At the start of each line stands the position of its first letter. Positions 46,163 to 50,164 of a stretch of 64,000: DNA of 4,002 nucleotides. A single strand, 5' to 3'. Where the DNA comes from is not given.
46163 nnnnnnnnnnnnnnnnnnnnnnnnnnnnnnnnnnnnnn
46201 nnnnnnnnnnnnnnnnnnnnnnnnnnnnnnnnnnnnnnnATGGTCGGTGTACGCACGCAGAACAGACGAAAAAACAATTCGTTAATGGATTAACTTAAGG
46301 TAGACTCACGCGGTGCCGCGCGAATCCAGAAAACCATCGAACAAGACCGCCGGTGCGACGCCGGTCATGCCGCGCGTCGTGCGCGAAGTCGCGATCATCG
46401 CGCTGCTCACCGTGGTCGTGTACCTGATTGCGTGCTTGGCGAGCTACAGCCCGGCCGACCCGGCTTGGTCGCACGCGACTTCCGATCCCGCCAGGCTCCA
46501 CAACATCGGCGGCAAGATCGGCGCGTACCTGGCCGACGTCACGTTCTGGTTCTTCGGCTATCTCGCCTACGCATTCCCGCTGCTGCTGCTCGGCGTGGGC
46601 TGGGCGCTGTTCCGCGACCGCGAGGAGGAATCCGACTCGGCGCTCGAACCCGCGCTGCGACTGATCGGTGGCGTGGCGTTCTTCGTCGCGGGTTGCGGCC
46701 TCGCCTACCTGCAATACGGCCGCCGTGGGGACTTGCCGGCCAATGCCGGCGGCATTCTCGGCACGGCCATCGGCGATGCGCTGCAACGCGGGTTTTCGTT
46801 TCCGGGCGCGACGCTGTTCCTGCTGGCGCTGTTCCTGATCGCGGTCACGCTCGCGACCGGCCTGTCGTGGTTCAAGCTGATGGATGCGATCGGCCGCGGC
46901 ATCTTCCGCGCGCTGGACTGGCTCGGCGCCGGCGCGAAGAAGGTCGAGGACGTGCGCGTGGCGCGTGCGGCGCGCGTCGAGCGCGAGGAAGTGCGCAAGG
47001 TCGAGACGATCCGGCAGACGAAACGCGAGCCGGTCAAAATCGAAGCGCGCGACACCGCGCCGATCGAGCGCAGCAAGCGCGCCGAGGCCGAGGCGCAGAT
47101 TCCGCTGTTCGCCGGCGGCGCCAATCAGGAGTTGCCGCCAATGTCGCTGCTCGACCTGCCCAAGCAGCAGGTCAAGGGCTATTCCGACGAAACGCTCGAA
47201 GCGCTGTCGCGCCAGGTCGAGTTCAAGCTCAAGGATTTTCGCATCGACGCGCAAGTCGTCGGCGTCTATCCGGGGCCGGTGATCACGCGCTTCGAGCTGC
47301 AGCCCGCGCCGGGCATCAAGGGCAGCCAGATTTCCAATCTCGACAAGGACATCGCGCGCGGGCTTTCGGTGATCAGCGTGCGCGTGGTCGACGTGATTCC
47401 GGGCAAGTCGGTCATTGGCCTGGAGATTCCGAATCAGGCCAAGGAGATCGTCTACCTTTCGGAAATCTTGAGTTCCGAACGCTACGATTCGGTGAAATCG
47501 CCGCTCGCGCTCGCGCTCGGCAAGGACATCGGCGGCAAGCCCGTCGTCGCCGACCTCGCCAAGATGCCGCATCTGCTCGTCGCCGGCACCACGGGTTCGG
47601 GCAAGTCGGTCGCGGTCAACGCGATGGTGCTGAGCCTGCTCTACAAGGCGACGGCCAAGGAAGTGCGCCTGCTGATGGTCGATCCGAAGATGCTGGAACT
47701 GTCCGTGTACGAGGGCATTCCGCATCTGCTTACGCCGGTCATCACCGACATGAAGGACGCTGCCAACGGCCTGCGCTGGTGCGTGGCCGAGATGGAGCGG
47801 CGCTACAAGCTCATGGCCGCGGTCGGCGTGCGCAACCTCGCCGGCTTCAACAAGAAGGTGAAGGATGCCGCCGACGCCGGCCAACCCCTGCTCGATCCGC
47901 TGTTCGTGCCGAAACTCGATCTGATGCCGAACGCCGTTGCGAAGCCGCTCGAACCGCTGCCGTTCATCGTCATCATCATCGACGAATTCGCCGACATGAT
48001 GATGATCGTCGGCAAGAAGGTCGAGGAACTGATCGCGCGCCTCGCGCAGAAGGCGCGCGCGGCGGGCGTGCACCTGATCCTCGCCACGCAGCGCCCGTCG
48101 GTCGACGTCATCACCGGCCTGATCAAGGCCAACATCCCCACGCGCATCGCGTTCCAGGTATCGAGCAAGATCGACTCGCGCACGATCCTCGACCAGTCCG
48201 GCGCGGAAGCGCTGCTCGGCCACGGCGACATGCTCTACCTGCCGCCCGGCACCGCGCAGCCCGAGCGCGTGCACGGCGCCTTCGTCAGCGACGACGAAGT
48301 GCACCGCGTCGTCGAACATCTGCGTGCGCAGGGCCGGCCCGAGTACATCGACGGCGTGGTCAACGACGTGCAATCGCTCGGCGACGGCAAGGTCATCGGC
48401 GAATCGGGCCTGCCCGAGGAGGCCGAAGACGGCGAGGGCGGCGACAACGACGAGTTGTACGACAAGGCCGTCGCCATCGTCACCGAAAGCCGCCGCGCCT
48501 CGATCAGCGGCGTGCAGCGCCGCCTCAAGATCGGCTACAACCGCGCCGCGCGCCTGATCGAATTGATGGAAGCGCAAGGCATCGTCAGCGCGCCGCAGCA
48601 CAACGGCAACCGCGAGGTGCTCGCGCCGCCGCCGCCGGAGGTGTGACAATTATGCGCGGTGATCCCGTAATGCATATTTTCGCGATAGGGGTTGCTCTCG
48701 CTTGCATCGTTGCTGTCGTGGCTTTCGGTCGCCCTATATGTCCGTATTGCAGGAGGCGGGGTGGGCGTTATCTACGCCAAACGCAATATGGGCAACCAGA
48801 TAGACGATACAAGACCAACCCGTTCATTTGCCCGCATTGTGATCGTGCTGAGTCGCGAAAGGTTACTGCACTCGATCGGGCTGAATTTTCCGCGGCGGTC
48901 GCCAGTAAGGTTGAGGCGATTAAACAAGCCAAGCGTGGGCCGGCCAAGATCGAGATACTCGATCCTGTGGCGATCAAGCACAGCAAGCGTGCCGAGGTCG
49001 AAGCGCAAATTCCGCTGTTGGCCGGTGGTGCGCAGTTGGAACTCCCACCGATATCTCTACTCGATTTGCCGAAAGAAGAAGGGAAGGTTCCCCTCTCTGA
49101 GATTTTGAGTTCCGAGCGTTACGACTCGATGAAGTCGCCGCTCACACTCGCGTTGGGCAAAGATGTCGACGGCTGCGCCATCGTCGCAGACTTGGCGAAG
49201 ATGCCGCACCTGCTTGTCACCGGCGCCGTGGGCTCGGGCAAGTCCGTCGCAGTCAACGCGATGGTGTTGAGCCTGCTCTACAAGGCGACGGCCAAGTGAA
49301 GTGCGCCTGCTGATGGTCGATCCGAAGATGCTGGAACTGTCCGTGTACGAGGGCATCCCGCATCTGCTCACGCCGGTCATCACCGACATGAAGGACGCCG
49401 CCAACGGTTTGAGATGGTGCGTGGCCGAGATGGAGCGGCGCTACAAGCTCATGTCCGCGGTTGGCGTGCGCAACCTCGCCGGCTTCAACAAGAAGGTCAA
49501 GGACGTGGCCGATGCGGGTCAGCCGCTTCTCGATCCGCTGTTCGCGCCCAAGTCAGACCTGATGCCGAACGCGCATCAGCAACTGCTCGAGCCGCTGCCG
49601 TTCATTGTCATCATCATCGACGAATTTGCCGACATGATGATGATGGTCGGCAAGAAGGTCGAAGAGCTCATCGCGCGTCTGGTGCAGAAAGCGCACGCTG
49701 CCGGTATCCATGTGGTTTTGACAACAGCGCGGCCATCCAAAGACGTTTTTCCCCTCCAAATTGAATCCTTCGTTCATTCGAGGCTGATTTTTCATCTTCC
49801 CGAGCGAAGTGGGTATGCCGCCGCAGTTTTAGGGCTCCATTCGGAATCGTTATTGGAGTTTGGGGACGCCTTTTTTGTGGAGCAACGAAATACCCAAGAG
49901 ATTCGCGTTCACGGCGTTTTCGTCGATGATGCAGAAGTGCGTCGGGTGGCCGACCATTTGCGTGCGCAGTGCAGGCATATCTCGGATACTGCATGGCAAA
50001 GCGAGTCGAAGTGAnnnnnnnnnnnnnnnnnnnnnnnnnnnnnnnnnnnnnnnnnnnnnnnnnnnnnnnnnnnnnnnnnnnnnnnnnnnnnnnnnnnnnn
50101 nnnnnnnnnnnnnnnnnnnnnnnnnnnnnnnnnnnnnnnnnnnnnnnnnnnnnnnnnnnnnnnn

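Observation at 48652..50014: Chimeric zinc-finger/TM-FtsK paralogue in tandem with ftsK, with mosaic identity and a split ATPase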

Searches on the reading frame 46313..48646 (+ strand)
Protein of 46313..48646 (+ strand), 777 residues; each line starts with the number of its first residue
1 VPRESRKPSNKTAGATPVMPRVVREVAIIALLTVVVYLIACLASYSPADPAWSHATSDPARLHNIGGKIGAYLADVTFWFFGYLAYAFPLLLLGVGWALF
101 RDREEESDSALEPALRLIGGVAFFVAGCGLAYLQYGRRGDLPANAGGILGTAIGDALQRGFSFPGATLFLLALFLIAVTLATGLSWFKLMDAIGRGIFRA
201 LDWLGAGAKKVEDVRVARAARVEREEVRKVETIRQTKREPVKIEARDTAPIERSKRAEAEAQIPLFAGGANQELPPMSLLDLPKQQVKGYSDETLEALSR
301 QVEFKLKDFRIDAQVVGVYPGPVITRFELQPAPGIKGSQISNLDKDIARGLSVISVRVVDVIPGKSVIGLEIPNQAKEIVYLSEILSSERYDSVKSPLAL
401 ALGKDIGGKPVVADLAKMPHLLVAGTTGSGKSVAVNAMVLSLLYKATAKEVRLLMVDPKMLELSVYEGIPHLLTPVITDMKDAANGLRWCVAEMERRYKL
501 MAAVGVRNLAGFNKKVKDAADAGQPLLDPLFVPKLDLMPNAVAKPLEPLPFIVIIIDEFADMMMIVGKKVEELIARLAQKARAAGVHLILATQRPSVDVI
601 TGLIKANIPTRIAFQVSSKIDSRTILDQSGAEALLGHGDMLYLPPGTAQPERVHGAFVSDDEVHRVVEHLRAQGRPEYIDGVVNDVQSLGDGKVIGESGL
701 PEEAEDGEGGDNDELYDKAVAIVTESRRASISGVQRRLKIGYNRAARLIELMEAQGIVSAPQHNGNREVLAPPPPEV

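Call 5: search_protein_families(library=pfam, proteins=[window:46313-48646:+], max_evalue=0.01)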
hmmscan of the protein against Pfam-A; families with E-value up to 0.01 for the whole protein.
window:46313-48646:+ (777 aa): 7 families
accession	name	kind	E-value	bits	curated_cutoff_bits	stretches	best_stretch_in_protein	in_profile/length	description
PF01580.24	FtsK_SpoIIIE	-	1.2e-74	250.9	24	1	382-597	2-221/221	FtsK/SpoIIIE family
PF13491.11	FtsK_4TM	-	5.1e-46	156.9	23.1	1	21-194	2-171/171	4TM region of DNA translocase FtsK/SpoIIIE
PF17854.6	FtsK_alpha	-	4e-30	104.4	22.9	1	274-374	1-101/101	FtsK alpha domain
PF09397.16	FtsK_gamma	-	2.7e-27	94.7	30.6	1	711-771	2-62/63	Ftsk gamma domain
PF12846.13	AAA_10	-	6.8e-05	22.5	27.5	1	417-460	20-59/362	AAA-like domain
PF01935.23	DUF87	-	9.9e-05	23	23.2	1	410-458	13-60/220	Helicase HerA, central domain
PF25199.1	nSTAND_NTPase5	-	0.0032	17.7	34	0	417-458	40-78/145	Novel STAND NTPase 5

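Call 60: list_cluster_members(proteins=[window:46313-48643:+, window:48652-49296:+, window:49301-50011:+, window:50024-50248:+, window:48670-49296:+])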
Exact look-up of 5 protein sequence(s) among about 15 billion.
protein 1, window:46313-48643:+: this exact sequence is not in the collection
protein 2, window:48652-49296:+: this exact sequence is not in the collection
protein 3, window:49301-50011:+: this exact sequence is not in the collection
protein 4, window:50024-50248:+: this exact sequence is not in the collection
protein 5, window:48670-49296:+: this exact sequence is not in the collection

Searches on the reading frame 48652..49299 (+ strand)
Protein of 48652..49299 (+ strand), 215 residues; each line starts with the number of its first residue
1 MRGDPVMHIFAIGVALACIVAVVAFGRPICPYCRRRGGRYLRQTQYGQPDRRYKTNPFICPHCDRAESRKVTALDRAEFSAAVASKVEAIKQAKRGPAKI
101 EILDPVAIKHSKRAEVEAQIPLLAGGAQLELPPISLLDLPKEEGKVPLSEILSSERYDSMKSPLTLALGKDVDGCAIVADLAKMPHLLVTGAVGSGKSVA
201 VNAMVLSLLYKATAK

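Call 5: search_protein_families(library=pfam, proteins=[window:48652-49299:+], max_evalue=0.01)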
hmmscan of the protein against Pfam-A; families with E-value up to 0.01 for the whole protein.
window:48652-49299:+ (215 aa): 2 families
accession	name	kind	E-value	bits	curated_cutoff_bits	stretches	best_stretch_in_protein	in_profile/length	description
PF01580.24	FtsK_SpoIIIE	-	4.3e-18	66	24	1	148-214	2-69/221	FtsK/SpoIIIE family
PF00437.27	T2SSE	-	0.0019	17.4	24.9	0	186-206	144-164/370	Type II/IV secretion system protein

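Call 68: search_protein_families(library=ncbifam, proteins=[window:48652-49296:+], max_evalue=0.01)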
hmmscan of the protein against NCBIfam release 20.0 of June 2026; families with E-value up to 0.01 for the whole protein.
window:48652-49296:+ (215 aa): 4 families
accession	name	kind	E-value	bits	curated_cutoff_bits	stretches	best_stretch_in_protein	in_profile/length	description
NF007615.0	PRK10263.1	equivalog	5e-23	80.8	1566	1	137-213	962-1039/1355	DNA translocase FtsK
NF009067.0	PRK12402.1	equivalog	0.0012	17.9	317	1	178-207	30-59/340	replication factor C small subunit 2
TIGR03925.1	T7SS_EccC_b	equivalog_domain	0.0016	16.8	346.55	1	146-210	326-387/564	type VII secretion protein EccCb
TIGR03928.1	T7_EssCb_Firm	equivalog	0.0098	13.5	778.4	0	153-208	439-493/1296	type VII secretion protein EssC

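Call 69: search_protein_families(library=padloc, proteins=[window:48652-49296:+], max_evalue=0.01)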
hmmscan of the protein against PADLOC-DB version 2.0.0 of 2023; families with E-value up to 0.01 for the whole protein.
window:48652-49296:+ (215 aa): 4 families
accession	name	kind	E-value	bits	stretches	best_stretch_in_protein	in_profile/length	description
PDLC04140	mad8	-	1.9e-09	35.5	1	164-211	2-54/314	mads_8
PDLC02804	SspH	-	3.8e-06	22.6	1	158-209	1307-1358/1561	SspH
PDLC02806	SspH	-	0.00019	17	1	182-208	1535-1561/1766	SspH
PDLC01055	HerA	-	0.0053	13.6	1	166-211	138-184/532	Type III coevolved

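Call 70: search_protein_families(library=phrogs, proteins=[window:48652-49296:+], max_evalue=0.01)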
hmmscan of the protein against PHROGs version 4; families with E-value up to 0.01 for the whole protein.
window:48652-49296:+ (215 aa): 2 families
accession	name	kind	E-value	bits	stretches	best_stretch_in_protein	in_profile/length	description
phrog_1358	-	moron, auxiliary metabolic gene and host takeover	2.2e-15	56.3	1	144-213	569-632/1382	FtsK/SpoIIIE-like protein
phrog_3551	-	moron, auxiliary metabolic gene and host takeover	1.2e-09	37.8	1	139-213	388-465/758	FtsK/SpoIIIE-like protein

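Call 73: predict_structure(protein=window:48652-49296:+)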
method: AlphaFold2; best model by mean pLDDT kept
length: 215 residues; sequences in the alignment: 1
mean_pLDDT: 36.3   pTM: 0.21
mean pLDDT of the five models: 36.3, 36.1, 32.8, 32.6, 31.5
residues with pLDDT >= 90: 0; 70-90: 0; 50-70: 1; < 50: 214
segments of 3 or more residues with pLDDT < 50: 1-32, 34-215
pLDDT, mean of each block of 10 residues (from residue 1): 38 42 39 46 38 43 41 36 40 32 29 32 24 29 36 41 37 41 38 31 32 29
secondary structure, 60 per line:
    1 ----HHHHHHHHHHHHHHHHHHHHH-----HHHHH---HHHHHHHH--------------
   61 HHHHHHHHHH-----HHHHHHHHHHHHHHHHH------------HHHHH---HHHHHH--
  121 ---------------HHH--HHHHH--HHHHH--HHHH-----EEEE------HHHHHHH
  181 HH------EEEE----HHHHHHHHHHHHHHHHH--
elements in order: H5-25 H31-35 H39-46 H61-70 H76-92 H105-109 H113-118 H141-145 H148-152 H155-158 E164-167 H174-182 E189-192 H197-213

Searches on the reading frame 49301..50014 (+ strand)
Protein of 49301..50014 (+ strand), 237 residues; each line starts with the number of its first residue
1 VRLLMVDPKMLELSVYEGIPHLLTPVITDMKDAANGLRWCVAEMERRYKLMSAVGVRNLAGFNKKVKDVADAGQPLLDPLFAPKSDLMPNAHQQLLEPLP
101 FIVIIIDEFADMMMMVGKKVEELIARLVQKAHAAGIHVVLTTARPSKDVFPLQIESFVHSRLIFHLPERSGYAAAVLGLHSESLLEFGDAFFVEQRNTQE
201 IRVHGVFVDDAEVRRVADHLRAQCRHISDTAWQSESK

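Call 5: search_protein_families(library=pfam, proteins=[window:49301-50014:+], max_evalue=0.01)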
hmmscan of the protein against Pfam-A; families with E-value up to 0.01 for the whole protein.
window:49301-50014:+ (237 aa): 1 family
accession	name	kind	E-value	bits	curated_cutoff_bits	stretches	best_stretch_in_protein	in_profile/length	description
PF01580.24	FtsK_SpoIIIE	-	3.9e-42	144.6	24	1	2-146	73-220/221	FtsK/SpoIIIE family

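Call 66: search_solved_structures(query=window:49301-50011:+, show_alignments=2, max_evalue=1e-20)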
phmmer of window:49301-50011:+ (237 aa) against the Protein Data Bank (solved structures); distinct sequences matched with E-value up to 1e-20: 3.
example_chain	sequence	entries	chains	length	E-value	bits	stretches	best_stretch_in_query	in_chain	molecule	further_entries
2iuu_A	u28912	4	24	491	3.8e-73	249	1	2-219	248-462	DNA TRANSLOCASE FTSK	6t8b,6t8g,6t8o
2iut_A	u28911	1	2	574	4.9e-73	248.6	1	2-219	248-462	DNA TRANSLOCASE FTSK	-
2ius_A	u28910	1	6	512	1.7e-70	240.3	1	2-225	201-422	DNA TRANSLOCASE FTSK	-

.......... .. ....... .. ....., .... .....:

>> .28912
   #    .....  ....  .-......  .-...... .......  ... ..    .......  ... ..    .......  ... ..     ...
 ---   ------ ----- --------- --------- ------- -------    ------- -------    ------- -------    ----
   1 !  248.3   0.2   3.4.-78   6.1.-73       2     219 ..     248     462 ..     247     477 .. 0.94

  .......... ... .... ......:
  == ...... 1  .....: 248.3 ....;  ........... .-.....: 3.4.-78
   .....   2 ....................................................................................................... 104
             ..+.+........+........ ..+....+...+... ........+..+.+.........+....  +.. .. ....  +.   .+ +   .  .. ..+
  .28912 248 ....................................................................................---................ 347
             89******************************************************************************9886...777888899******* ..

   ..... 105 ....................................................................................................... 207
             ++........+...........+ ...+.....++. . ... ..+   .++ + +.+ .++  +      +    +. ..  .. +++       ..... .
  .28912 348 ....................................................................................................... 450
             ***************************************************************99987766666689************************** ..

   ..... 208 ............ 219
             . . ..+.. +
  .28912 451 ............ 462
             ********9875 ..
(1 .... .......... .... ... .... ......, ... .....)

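Call 68: search_protein_families(library=ncbifam, proteins=[window:49301-50011:+], max_evalue=0.01)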
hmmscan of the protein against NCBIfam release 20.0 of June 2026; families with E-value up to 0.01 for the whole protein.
window:49301-50011:+ (237 aa): 6 families
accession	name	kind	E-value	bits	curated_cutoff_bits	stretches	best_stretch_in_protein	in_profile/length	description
NF007615.0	PRK10263.1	equivalog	6e-80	269.4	1566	1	2-226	1044-1266/1355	DNA translocase FtsK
TIGR03928.1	T7_EssCb_Firm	equivalog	4.6e-10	37.8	778.4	1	15-163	517-640/1296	type VII secretion protein EssC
TIGR03924.1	T7SS_EccC_a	equivalog_domain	5.9e-06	25.3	509.15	1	92-144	555-606/673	type VII secretion protein EccCa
NF041214.1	plasmid_TraB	equivalog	1.9e-05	23.4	800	1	88-166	336-409/639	plasmid transfer protein TraB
TIGR03925.1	T7SS_EccC_b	equivalog_domain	0.0036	15.7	346.55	1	102-164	188-247/564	type VII secretion protein EccCb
NF041576.1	bacphytchrmBphP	equivalog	0.0078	14.6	1040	0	111-166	560-615/622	bacteriophytochrome BphP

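Call 69: search_protein_families(library=padloc, proteins=[window:49301-50011:+], max_evalue=0.01)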
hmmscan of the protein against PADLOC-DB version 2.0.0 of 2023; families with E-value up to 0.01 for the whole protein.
window:49301-50011:+ (237 aa): 3 families
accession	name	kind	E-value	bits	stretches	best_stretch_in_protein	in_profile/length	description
PDLC02806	SspH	-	2.2e-30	103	2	92-170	1635-1715/1766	SspH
PDLC04140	mad8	-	4.1e-17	60.7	1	2-204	59-298/314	mads_8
PDLC02804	SspH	-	1.5e-08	30.6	1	96-213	1434-1554/1561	SspH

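Call 70: search_protein_families(library=phrogs, proteins=[window:49301-50011:+], max_evalue=0.01)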
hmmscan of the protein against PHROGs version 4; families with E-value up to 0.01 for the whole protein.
window:49301-50011:+ (237 aa): 2 families
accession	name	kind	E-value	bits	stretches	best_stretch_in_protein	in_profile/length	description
phrog_1358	-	moron, auxiliary metabolic gene and host takeover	1.1e-46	160.1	1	2-224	637-830/1382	FtsK/SpoIIIE-like protein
phrog_3551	-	moron, auxiliary metabolic gene and host takeover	2.9e-37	129.1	2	96-191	534-629/758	FtsK/SpoIIIE-like protein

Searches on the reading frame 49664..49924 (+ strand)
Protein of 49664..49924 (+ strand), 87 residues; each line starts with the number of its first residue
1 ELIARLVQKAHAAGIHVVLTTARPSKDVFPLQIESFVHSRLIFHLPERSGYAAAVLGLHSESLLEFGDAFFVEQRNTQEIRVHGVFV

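Call 20: find_related_loci(query=A1, collection=genome_contigs, flank=6000)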
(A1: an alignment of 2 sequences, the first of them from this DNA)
Query A1 (87 aa) in genome_contigs; peptide patterns used: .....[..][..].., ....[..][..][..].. (x = any residue, [..] = any of these).
78 stretches matched a pattern; 10 encode a relative of the query (tblastn E <= 1e-3); 10 distinct loci.
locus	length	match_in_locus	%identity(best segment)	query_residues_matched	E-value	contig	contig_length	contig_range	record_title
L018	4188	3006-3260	39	3-87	2e-14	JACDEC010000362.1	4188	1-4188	MAG: Planctomycetota bacterium isolate MGR_bin350 SD2902_NODE_6402_length_4188_cov_1.050234, whole genome shotgun sequen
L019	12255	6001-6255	39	3-87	3e-14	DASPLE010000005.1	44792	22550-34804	MAG TPA_asm: Planctomycetota bacterium isolate SMAG_U12054 k141_778575, whole genome shotgun sequence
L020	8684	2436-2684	38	3-87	2e-11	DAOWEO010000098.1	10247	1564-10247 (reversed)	MAG TPA_asm: Bdellovibrionales bacterium isolate CSMAG_1941 CSMAG_1941_k141_4713859_length_10247_cov_14.3645, whole geno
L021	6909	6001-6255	33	3-87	8e-12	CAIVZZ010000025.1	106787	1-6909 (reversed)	MAG: uncultured Gemmatimonadetes bacterium isolate Umea3_bin-3837 genome assembly, contig: bin-3837:25/32, whole genome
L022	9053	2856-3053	41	3-68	9e-11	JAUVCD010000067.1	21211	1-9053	MAG: Myxococcales bacterium isolate CSMAG_262 CSMAG_262_k141_958712_length_21211_cov_8.0000, whole genome shotgun sequen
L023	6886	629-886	32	1-87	7e-11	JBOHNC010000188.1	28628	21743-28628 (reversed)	MAG: Planctomycetota bacterium isolate TC-S_metabat2.bin.587 k127_627180, whole genome shotgun sequence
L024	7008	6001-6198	35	3-68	6e-8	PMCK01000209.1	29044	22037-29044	MAG: Myxococcales bacterium isolate fen_1139 73.20120700_E3M.180_contig_976, whole genome shotgun sequence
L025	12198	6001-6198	38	3-68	6e-8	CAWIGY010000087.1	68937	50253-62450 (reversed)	MAG: uncultured delta proteobacterium isolate MFD03726.bin.2.96 genome assembly, contig: contig_57205, whole genome shot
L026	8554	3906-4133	32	6-81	8e-8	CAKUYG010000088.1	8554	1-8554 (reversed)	MAG: uncultured Bacteroidales bacterium isolate REFINED_METABAT215_TOP10_CONTIGS_1500_ASSEMBLY_K77_MERGED__Hadza_MoBio_h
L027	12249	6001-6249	27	1-83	4e-5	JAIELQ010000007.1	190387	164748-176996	MAG: Patescibacteria group bacterium isolate co.spades.CONCOCT.1kb_083 c_000000000011, whole genome shotgun sequence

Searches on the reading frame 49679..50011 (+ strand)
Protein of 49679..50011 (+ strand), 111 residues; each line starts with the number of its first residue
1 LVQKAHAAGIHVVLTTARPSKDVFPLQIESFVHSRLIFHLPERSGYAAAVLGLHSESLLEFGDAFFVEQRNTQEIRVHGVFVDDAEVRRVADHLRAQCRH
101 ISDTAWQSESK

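Call 43: search_protein_representatives(protein=window:49679-50011:+)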
Query: 111 residues. Proteins with E-value up to 0.001 (for the whole library): 5258; up to 1e-10: 47; up to 1e-30: 0. The best 150 are listed.
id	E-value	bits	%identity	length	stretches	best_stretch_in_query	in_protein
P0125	2.2e-19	85.5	34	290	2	2-99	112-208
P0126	4.9e-18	81.2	38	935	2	1-97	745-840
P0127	5.4e-15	71.4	30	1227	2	2-97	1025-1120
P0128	2.6e-14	69.2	44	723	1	1-99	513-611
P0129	2.5e-13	66.1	32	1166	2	3-96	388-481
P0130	4.0e-13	65.4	45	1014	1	1-98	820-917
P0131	7.0e-13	64.6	42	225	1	2-97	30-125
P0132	9.7e-13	64.2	41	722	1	2-97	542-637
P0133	1.5e-12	63.5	26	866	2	2-97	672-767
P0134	2.3e-12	62.9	34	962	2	2-94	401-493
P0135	3.1e-12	62.5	40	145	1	1-99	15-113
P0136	3.8e-12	62.3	43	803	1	2-97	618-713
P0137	4.5e-12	62.0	41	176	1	1-101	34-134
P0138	5.4e-12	61.8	39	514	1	1-99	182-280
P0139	6.8e-12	61.5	41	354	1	2-98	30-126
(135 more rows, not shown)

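Call 54: search_dna_similar(query=window:49679-50011:+, collection=phages, mode=protein, max_evalue=0.001, max_rows=10)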
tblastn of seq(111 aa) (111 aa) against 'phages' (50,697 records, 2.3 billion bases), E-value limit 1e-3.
Records with a match: 108; places in all: 108; records where one place covers at least 80% of the query: 88.
Best place of each record, by identity: <60% 108.
By first word of the organism name: Mycobacterium 52; Bacteriophage 21; Bacillus 20; Ralstonia 5; Listeria 5; Acinetobacter 2; Staphylococcus 2; Enterococcus 1.
By host as written in the record: Mycobacterium smegmatis mc2 155 43; - 24; Bacillus cereus 6; Listeria monocytogenes 5; Ralstonia solanacearum 4; Mycobacterium smegmatis mc#155 4; Bacillus cereus JCM 2152 2; Staphylococcus aureus 2; and 15 more.
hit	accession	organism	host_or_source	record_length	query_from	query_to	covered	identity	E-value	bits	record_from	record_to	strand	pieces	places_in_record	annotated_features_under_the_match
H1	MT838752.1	Bacteriophage sp.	human fecal samples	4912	1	97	87%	40.4%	6e-11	63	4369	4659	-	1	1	record has no annotation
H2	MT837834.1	Bacteriophage sp.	human fecal samples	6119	1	97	87%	40.4%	8e-11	62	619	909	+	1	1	record has no annotation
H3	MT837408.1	Bacteriophage sp.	human fecal samples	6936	1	95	86%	41.2%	5e-10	61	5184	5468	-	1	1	record has no annotation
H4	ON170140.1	Ralstonia phage YO084_4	Ralstonia solanacearum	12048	1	97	87%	39.2%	1e-13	71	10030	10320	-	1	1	record has no annotation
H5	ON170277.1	Ralstonia phage YO164_2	Ralstonia solanacearum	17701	1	97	87%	39.2%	1e-13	71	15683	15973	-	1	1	record has no annotation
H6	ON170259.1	Ralstonia phage YO154_2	Ralstonia solanacearum R355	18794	1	97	87%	39.2%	1e-13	71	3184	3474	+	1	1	record has no annotation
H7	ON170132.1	Ralstonia phage YO079_2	Ralstonia solanacearum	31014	1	97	87%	39.2%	1e-13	71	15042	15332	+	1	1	record has no annotation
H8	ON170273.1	Ralstonia phage YO163_2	Ralstonia solanacearum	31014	1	97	87%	39.2%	1e-13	71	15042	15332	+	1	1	record has no annotation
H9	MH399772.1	Mycobacterium phage Constella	Mycobacterium smegmatis mc2 155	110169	1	99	89%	37.4%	3e-11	64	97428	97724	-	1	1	191: FtsK-like DNA translocase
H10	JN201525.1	Mycobacterium phage Thibault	Mycobacterium smegmatis mc2 155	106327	1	99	89%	37.4%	4e-11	64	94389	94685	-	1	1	178: FtsK-like DNA translocase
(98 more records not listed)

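Call 55: search_dna_similar(query=window:49679-50011:+, collection=plasmids, mode=protein, max_evalue=0.001, max_rows=10)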
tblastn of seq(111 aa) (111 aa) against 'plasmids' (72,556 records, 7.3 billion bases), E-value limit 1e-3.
Records with a match: 391; places in all: 403; records where one place covers at least 80% of the query: 384.
Best place of each record, by identity: <60% 391.
By first word of the organism name: Ralstonia 136; Sinorhizobium 82; Shinella 14; Escherichia 11; Ensifer 9; Paenibacillus 7; Rhizobium 6; Aminobacter 6; Roseibium 6; Acinetobacter 6; and 60 more.
By predicted mobility (MOB-suite, as given by PLSDB): non-mobilizable 194; mobilizable 171; conjugative 26.
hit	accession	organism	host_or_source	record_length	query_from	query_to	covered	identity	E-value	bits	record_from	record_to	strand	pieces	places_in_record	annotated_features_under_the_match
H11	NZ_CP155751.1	Sphingomonas parapaucimobilis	Chinese cabbage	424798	1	97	87%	43.9%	5e-13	71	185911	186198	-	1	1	DNA translocase FtsK 4TM domain-containing protein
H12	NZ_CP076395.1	Sphingopyxis indica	Single cell,HCH dumpsite soil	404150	1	97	87%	43.3%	7e-14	73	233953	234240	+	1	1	DNA translocase FtsK 4TM domain-containing protein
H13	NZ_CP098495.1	Qipengyuania citrea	whole organism,South China Sea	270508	1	97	87%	42.9%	4e-12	68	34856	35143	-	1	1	DNA translocase FtsK 4TM domain-containing protein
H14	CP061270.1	Escherichia coli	Sheep,cell culture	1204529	1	111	100%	37.2%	4e-12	68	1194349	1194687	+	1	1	none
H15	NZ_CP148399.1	Escherichia coli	Homo sapiens,single cell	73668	1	111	100%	37.2%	5e-12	67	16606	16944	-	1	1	ftsK: DNA translocase FtsK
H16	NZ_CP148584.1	Escherichia coli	Homo sapiens,single cell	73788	1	111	100%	37.2%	5e-12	67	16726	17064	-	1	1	ftsK: DNA translocase FtsK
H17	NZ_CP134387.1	Escherichia coli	Homo sapiens,feces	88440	1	111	100%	37.2%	5e-12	67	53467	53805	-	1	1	ftsK: DNA translocase FtsK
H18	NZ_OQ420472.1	Escherichia coli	-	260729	1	111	100%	37.2%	5e-12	67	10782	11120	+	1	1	ftsK: DNA translocase FtsK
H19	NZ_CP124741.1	Escherichia coli O157:H7 str. EDL933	Homo sapiens,feces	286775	1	111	100%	37.2%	5e-12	67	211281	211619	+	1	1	ftsK: DNA translocase FtsK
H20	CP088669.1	Escherichia coli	Homo sapiens,blood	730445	1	111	100%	37.2%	5e-12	67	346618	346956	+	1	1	ftsK: DNA translocase FtsK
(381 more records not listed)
